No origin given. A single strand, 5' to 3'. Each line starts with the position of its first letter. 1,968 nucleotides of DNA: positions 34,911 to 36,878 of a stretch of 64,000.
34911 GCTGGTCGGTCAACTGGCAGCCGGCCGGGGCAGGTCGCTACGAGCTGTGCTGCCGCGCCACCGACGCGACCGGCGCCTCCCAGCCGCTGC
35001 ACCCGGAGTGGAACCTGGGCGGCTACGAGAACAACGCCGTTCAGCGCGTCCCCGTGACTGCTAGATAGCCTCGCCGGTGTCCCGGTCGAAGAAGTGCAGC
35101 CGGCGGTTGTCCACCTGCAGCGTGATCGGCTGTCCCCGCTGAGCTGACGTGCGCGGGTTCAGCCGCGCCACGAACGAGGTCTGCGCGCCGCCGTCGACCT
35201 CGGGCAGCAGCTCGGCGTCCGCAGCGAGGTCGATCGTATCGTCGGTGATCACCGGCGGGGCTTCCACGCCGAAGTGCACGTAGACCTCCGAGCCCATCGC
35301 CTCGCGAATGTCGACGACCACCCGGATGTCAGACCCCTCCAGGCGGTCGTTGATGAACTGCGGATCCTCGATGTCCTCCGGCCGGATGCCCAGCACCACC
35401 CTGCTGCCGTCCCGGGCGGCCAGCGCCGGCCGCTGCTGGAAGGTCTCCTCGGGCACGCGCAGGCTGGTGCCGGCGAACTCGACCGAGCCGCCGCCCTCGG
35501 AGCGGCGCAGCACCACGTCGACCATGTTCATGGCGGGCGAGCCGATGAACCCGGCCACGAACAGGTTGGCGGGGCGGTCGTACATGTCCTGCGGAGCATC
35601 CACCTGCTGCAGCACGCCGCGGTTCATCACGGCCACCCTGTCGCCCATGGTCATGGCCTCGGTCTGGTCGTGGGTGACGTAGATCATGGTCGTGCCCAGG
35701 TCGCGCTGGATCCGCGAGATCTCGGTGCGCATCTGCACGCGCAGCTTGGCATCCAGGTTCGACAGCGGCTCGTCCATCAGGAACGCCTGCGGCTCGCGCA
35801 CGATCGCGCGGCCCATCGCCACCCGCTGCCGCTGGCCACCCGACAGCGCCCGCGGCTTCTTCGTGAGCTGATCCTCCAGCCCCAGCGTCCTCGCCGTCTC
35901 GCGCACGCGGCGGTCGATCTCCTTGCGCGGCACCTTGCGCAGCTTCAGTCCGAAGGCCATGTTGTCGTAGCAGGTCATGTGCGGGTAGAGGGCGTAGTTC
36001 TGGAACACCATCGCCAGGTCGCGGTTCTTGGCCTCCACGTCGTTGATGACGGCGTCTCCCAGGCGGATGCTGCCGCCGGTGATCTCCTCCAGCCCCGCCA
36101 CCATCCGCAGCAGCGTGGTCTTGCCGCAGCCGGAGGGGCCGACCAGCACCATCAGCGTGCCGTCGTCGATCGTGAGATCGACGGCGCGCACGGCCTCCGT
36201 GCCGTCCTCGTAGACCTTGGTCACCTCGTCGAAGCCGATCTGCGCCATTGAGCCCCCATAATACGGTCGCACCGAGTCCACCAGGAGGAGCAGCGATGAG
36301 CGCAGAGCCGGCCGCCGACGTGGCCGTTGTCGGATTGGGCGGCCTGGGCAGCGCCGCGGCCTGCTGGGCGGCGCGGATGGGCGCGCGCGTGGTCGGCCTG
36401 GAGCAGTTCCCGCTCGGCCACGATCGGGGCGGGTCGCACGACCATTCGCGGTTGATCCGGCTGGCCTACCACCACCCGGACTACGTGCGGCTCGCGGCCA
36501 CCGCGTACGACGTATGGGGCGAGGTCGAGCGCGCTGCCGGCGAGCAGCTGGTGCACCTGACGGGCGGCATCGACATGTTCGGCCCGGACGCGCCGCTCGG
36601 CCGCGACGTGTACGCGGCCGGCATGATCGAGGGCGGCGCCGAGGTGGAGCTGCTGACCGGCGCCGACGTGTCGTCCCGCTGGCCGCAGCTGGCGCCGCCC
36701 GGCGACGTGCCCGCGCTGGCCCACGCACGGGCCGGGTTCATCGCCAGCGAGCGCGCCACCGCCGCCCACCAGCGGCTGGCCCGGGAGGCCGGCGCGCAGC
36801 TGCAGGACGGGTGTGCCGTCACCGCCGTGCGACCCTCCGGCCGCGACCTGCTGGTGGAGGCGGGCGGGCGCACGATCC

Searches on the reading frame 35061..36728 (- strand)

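Call 55: search_protein_families(library=pfam, proteins=[window:35061-36728:-], max_evalue=0.00001)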
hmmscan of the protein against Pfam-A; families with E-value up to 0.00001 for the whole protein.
window:35061-36728:- (555 aa): 3 families
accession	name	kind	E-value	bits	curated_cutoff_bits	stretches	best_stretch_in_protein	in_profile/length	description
PF00005.33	ABC_tran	-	7.6e-31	108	25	1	181-322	2-136/137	ABC transporter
PF17912.7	OB_MalK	-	7.6e-13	49.6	27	1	396-453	1-53/53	MalK OB fold domain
PF17850.7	CysA_C_terminal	-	2.6e-06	28.3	29.7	0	413-454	9-42/43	CysA C-terminal regulatory domain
